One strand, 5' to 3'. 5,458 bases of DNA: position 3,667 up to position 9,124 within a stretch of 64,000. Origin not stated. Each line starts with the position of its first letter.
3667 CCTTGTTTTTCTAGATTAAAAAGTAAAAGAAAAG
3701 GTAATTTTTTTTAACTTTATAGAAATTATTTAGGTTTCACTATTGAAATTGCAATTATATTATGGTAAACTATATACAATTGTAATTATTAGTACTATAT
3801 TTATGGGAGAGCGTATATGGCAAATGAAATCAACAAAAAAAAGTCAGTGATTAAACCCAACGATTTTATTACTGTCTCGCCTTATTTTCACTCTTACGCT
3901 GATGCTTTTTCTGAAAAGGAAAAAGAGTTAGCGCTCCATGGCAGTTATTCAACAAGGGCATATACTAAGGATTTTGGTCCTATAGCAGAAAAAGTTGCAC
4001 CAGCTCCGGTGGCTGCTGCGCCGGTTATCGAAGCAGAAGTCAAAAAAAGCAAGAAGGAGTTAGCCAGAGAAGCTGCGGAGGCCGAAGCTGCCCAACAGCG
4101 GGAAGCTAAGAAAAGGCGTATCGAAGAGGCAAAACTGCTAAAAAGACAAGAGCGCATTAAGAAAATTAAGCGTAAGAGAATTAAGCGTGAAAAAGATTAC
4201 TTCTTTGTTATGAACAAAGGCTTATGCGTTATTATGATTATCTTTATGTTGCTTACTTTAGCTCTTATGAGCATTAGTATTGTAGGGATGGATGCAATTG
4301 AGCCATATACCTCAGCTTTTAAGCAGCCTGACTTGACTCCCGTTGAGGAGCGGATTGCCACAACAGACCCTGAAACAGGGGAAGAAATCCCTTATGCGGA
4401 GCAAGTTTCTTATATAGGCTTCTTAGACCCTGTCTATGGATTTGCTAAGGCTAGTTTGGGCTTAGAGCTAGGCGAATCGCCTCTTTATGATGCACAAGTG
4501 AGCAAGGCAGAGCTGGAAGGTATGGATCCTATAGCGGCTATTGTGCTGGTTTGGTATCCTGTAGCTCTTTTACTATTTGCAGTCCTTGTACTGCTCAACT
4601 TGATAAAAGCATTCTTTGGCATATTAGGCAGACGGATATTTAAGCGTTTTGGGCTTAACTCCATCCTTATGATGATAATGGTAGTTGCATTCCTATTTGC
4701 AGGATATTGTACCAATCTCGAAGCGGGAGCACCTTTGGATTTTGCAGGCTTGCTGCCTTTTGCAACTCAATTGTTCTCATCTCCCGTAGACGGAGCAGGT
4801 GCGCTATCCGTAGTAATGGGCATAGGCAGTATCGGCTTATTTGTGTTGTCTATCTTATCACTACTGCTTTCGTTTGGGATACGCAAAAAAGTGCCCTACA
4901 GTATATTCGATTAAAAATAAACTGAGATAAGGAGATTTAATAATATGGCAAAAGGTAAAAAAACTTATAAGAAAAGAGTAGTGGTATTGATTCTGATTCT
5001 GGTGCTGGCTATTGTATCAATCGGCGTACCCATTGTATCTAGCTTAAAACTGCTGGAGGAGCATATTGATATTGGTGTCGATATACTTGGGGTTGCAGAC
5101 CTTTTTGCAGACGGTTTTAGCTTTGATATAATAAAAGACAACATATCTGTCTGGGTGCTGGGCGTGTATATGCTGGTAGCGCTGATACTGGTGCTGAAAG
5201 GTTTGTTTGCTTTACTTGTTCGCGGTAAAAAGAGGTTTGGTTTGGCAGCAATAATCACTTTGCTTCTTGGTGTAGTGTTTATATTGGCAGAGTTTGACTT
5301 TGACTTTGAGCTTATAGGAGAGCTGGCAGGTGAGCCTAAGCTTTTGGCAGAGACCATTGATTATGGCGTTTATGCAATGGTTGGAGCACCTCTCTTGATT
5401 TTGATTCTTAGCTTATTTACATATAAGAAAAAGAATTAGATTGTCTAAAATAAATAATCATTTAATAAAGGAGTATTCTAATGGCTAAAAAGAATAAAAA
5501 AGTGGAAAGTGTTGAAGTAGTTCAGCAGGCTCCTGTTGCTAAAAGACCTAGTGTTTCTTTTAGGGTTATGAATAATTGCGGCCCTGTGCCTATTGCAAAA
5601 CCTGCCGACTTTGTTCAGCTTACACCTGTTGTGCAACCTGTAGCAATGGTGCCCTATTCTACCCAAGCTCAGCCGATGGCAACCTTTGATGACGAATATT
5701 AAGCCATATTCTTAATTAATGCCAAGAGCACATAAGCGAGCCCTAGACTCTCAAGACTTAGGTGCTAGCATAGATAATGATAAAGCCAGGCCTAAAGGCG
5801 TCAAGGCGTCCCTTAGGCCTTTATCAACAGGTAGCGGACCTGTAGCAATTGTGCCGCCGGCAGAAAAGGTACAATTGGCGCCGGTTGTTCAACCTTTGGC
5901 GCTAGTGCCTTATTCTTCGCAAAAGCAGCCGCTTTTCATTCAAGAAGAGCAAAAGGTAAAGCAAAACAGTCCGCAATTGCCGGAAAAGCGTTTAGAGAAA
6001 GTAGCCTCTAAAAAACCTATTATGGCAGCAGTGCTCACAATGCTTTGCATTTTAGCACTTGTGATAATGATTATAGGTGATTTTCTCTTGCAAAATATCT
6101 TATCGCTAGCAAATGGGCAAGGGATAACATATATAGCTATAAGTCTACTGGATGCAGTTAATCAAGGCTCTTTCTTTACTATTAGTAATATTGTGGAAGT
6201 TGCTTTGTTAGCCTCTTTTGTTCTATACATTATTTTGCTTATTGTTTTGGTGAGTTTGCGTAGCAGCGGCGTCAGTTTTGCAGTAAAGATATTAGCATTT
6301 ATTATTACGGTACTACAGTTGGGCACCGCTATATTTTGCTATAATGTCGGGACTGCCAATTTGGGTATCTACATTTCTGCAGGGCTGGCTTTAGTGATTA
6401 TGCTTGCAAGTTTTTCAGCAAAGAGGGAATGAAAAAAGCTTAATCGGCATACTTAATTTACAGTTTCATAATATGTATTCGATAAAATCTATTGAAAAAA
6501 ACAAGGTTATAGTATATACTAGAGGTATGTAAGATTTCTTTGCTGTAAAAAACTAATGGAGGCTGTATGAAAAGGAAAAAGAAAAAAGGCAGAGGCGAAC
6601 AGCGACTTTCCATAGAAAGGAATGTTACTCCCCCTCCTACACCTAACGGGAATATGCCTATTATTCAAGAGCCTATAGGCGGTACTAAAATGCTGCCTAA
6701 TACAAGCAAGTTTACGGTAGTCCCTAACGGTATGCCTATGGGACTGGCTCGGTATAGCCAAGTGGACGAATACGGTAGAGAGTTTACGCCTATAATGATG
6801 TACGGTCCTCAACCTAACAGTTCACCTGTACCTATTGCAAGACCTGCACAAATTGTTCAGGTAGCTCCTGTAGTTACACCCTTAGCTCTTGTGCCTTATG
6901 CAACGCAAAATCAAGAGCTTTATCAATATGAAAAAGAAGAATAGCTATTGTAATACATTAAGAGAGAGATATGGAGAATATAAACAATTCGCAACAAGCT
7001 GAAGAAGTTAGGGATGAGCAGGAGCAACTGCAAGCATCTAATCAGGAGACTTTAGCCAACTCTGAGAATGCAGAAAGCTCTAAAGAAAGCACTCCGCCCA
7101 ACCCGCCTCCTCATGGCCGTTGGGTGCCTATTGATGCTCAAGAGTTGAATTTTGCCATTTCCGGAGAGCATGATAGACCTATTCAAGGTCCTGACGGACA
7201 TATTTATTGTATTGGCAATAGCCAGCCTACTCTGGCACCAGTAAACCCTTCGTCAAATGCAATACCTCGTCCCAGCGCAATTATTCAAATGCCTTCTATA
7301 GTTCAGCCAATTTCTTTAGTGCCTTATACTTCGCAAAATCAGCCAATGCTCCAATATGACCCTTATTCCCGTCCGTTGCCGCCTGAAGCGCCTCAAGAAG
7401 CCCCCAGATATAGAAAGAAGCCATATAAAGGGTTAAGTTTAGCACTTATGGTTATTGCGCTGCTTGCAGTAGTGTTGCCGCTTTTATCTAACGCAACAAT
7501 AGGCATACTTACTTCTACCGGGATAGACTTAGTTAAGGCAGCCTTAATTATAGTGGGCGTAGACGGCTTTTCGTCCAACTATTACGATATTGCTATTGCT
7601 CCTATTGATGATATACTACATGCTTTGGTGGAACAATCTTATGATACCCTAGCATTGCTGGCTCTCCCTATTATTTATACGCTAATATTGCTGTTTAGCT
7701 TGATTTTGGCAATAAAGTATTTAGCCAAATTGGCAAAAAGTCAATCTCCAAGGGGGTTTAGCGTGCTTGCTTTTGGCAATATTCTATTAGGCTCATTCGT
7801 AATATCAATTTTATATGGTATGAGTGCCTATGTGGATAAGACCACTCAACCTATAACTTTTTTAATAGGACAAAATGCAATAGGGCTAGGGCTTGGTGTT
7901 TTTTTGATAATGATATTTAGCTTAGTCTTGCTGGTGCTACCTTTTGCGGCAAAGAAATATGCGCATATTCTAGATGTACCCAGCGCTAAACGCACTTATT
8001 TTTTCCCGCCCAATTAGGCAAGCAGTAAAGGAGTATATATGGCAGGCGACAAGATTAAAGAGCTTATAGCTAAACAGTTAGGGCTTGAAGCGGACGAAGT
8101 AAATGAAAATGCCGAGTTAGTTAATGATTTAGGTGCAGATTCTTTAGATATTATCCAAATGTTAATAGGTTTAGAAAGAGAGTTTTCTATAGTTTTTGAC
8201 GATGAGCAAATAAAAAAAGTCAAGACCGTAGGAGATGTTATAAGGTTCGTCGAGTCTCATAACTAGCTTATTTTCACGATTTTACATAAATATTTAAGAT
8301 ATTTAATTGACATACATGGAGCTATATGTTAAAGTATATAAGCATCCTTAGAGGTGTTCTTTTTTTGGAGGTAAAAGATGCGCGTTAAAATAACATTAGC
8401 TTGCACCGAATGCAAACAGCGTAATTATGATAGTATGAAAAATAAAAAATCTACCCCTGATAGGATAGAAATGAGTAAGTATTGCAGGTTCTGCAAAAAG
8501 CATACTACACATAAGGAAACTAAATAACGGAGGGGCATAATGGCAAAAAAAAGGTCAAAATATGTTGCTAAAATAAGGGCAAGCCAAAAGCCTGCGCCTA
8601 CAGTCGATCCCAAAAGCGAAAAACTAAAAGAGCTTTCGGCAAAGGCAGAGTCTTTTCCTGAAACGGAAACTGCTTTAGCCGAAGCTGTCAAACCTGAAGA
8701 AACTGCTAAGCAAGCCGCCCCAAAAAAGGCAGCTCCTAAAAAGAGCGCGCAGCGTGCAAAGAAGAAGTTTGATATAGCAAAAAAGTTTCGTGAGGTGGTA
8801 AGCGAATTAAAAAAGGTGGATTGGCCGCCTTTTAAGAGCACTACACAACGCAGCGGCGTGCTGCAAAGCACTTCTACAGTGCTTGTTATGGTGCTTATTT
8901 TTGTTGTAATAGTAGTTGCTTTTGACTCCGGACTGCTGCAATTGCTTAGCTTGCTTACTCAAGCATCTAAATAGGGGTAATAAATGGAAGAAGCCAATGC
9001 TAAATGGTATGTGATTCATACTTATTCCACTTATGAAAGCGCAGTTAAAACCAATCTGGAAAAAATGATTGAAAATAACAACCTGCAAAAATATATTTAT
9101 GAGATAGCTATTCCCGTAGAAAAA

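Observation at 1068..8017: Seven co-oriented genes share a ~30-aa Pro/Val/Gln motif (VQP-x-[AS]-[LM]-VPY-x-x-Q-x-Q) that I cannot assign to any known family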

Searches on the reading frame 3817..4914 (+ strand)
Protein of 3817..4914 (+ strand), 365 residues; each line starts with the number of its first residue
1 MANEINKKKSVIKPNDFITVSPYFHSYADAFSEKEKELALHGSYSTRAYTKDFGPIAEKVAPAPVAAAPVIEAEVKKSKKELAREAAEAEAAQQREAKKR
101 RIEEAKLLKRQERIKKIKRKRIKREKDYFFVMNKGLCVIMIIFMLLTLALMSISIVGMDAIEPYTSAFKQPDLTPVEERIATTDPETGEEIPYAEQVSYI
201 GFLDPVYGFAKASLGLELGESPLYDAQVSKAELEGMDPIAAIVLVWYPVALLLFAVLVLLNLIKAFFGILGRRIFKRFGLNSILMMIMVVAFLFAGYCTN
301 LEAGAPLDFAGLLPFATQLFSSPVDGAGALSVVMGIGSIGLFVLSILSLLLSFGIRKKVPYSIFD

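Call 3: search_protein_families(library=pfam, proteins=[window:3817-4914:+], max_evalue=1)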
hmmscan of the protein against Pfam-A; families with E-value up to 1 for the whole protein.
window:3817-4914:+ (365 aa): 4 families
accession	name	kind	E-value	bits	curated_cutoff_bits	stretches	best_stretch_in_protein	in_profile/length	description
PF12420.13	DUF3671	-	4.8e-07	29.9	34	1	96-264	119-207/223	Fam-L, Fam-M like protein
PF20990.2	DUF2207_C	-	0.011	15.9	33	0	106-260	116-180/247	Predicted membrane protein (DUF2207) C-terminal domain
PF01956.21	EMC3_TMCO1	-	0.025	14.8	27.1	1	76-152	47-110/169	Integral membrane protein EMC3/TMCO1-like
PF03208.24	PRA1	-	0.79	9.7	30.1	0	240-300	50-110/143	PRA1 family protein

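Call 4: search_protein_families(library=ncbifam, proteins=[window:3817-4914:+], max_evalue=1)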
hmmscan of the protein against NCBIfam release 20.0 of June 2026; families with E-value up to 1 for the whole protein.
window:3817-4914:+ (365 aa): 4 families
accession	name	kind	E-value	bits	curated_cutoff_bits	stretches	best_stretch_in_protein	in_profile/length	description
NF045974.1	conju_CD1108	subfamily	0.016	15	100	1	79-155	11-74/190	CD1108 family mobile element protein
NF004039.0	PRK05529.1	equivalog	0.058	12.5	353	1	94-163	4-76/255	cell division protein FtsQ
NF037998.2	RND_1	equivalog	0.069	10.8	400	1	71-158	1097-1179/1237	protein translocase SecDF, variant type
TIGR03558.1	oxido_grp_1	subfamily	0.33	10.1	166.95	1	45-127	197-277/325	MsnO8 family LLM class oxidoreductase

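Call 56: find_homologous_proteins(query=window:3817-4914:+, max_evalue=0.001)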
Query window:3817-4914:+ (365 aa): 113 proteins with E <= 0.001 among 8000 candidates.
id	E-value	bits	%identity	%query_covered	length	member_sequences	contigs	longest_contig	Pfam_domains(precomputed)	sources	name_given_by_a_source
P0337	2.0e-230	782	100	100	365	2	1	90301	PF12420.14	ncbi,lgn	-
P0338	2.0e-150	519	66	100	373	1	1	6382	-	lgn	-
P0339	1.7e-145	503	64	100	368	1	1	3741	-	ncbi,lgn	-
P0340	1.6e-139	483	59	100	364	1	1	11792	-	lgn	-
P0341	1.7e-120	420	53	100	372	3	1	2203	-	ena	-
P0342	2.3e-114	400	51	97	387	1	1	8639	-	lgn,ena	-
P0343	5.4e-76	274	56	62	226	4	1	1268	-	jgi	jgi:hypothetical protein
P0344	2.5e-52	196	41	67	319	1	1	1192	-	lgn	-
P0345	2.8e-43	167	42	67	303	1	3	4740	-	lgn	-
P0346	3.7e-37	146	35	67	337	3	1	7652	-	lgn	-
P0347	2.1e-35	141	30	79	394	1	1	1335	-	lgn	-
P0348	1.7e-34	138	31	90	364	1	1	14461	-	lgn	-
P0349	2.0e-32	131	31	82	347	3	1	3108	-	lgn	-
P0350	2.6e-32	130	32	36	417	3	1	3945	-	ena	-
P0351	2.8e-32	130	30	90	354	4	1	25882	-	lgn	-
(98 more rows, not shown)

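Call 61: search_protein_families(library=padloc, proteins=[window:3817-4914:+], max_evalue=0.01)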
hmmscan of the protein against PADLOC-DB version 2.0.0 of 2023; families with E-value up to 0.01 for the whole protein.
window:3817-4914:+ (365 aa): 0 families

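Call 62: search_protein_families(library=phrogs, proteins=[window:3817-4914:+], max_evalue=0.01)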
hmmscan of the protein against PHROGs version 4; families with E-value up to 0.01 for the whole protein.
window:3817-4914:+ (365 aa): 0 families

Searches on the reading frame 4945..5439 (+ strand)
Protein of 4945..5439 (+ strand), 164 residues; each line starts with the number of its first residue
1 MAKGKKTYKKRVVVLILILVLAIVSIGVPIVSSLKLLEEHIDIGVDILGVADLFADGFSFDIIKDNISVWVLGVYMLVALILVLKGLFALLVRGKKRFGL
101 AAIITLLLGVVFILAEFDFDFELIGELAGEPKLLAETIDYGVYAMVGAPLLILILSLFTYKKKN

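Call 3: search_protein_families(library=pfam, proteins=[window:4945-5439:+], max_evalue=1)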
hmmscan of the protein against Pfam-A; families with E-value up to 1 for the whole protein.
window:4945-5439:+ (164 aa): 0 families

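Call 4: search_protein_families(library=ncbifam, proteins=[window:4945-5439:+], max_evalue=1)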
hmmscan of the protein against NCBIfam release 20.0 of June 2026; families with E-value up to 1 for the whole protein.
window:4945-5439:+ (164 aa): 2 families
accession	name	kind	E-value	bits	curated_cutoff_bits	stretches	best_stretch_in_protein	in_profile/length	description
TIGR00546.1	lnt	equivalog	0.23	10.6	132.9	1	71-115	100-146/395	apolipoprotein N-acyltransferase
TIGR01167.1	LPXTG_anchor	domain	0.28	11.9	15.9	1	142-164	12-33/34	LPXTG cell wall anchor domain-containing protein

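Call 61: search_protein_families(library=padloc, proteins=[window:4945-5439:+], max_evalue=0.01)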
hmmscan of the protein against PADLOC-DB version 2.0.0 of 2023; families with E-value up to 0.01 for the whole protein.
window:4945-5439:+ (164 aa): 0 families

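Call 62: search_protein_families(library=phrogs, proteins=[window:4945-5439:+], max_evalue=0.01)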
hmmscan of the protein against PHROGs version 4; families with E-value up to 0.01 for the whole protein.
window:4945-5439:+ (164 aa): 0 families

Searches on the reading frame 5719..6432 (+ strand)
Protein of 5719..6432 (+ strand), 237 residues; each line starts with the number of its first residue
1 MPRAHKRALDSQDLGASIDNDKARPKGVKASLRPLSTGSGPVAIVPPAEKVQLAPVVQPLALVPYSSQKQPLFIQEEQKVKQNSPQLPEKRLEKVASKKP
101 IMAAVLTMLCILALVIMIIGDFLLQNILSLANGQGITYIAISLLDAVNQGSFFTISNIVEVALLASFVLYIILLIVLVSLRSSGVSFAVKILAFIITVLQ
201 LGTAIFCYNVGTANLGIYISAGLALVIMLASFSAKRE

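Call 3: search_protein_families(library=pfam, proteins=[window:5719-6432:+], max_evalue=1)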
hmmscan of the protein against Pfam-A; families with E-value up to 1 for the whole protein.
window:5719-6432:+ (237 aa): 6 families
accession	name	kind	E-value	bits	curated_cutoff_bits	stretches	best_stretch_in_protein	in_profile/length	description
PF07895.16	DUF1673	-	0.13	12.7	30.4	1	84-154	108-176/204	Protein of unknown function (DUF1673)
PF25305.1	Ig_PDGFR_d4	-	0.28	11.6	27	0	94-119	111-138/140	Platelet-derived growth factor receptor Ig-like domain 4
PF10661.14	EssA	-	0.3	11.4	24.1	1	65-118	91-142/147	WXG100 protein secretion system (Wss), protein EssA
PF02158.20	Neuregulin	-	0.49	10.1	25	1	33-90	174-229/359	Neuregulin intracellular region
PF06024.17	Orf78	-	0.51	11.1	29.4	1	76-119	39-82/101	Orf78 (ac78)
PF11239.13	DUF3040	-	0.6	10.8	24.7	1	75-131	13-73/84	Protein of unknown function (DUF3040)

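Call 4: search_protein_families(library=ncbifam, proteins=[window:5719-6432:+], max_evalue=1)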
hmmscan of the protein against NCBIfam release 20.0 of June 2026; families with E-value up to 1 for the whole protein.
window:5719-6432:+ (237 aa): 2 families
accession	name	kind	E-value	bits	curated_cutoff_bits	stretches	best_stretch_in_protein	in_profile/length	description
TIGR03927.1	T7SS_EssA_Firm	equivalog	0.3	10.9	32.45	1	67-119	94-143/151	type VII secretion protein EssA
NF043039.1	HgcAB_like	equivalog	0.31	10.6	285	1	101-203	162-265/350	HgcAB-like fusion protein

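Call 61: search_protein_families(library=padloc, proteins=[window:5719-6432:+], max_evalue=0.01)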
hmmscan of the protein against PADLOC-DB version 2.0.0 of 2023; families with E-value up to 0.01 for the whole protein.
window:5719-6432:+ (237 aa): 0 families

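Call 62: search_protein_families(library=phrogs, proteins=[window:5719-6432:+], max_evalue=0.01)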
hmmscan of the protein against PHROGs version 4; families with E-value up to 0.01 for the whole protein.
window:5719-6432:+ (237 aa): 0 families

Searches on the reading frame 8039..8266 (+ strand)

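Call 54: search_protein_families(library=ncbifam, proteins=[window:8039-8266:+], max_evalue=0.00001)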
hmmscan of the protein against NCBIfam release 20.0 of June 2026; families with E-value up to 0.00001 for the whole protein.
window:8039-8266:+ (75 aa): 13 families
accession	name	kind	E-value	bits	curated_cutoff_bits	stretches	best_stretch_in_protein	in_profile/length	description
NF002148.0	PRK00982.1-2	subfamily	1.9e-23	82.1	71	1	4-74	7-77/79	acyl carrier protein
TIGR00517.1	acyl_carrier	equivalog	3.8e-21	74.7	70.45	1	4-74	6-76/77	acyl carrier protein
NF002150.0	PRK00982.1-4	subfamily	4.5e-20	71.7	66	1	4-74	8-78/80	acyl carrier protein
NF002151.0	PRK00982.1-5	equivalog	7.6e-20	70.8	92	1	4-74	6-76/78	acyl carrier protein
NF002149.0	PRK00982.1-3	equivalog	4.5e-19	68.2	106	1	4-74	6-76/78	acyl carrier protein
NF006031.0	PRK08172.1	equivalog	9.2e-16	58.3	76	1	5-72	8-75/82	acyl carrier protein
NF002147.0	PRK00982.1-1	equivalog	3e-13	49.4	84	1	5-74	11-80/83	acyl carrier protein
NF009104.0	PRK12449.1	equivalog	7.8e-13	48.2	70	1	4-73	8-77/80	acyl carrier protein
NF040636.1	AcpM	exception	2.8e-11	43.3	146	1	6-72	10-76/93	meromycolate extension acyl carrier protein AcpM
NF003757.0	PRK05350.1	equivalog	1.8e-10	40.8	65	1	5-72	10-77/83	acyl carrier protein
NF005798.0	PRK07639.1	equivalog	7e-08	32.8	100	1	4-74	8-81/91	petrobactin biosynthesis protein AsbD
NF058660.1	cispen_ACP_AmcB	equivalog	3.5e-06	27.1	80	1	4-73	4-77/80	cispentacin biosynthesis acyl carrier protein AmcB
NF005480.0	PRK07081.1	equivalog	3.8e-06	26.7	72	1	5-60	4-60/83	acyl carrier protein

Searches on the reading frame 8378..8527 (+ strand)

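Call 54: search_protein_families(library=ncbifam, proteins=[window:8378-8527:+], max_evalue=0.00001)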
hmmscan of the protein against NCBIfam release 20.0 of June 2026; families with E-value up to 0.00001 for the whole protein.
window:8378-8527:+ (49 aa): 3 families
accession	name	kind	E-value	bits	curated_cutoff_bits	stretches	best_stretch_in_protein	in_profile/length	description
NF001764.0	PRK00504.1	subfamily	1e-23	83.4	40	1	1-49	2-50/50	50S ribosomal protein L33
NF001860.2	PRK00595.1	subfamily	5.9e-21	74.3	50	1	1-49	1-49/49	50S ribosomal protein L33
TIGR01023.1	rpmG_bact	equivalog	9.7e-18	64.3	23.95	1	2-49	7-54/56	50S ribosomal protein L33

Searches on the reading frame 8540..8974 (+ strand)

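Call 54: search_protein_families(library=ncbifam, proteins=[window:8540-8974:+], max_evalue=0.00001)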
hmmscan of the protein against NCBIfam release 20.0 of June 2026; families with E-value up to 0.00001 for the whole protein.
window:8540-8974:+ (144 aa): 3 families
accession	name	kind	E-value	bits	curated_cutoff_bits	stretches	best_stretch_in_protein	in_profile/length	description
NF005782.0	PRK07597.9-1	equivalog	2.2e-07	31.4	201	1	34-138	66-161/164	preprotein translocase subunit SecE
TIGR00964.1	secE_bact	equivalog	3.3e-07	30.1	27.55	1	83-139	5-55/57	preprotein translocase subunit SecE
NF005783.0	PRK07597.9-4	equivalog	2e-06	28.1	127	1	57-131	30-94/109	preprotein translocase subunit SecE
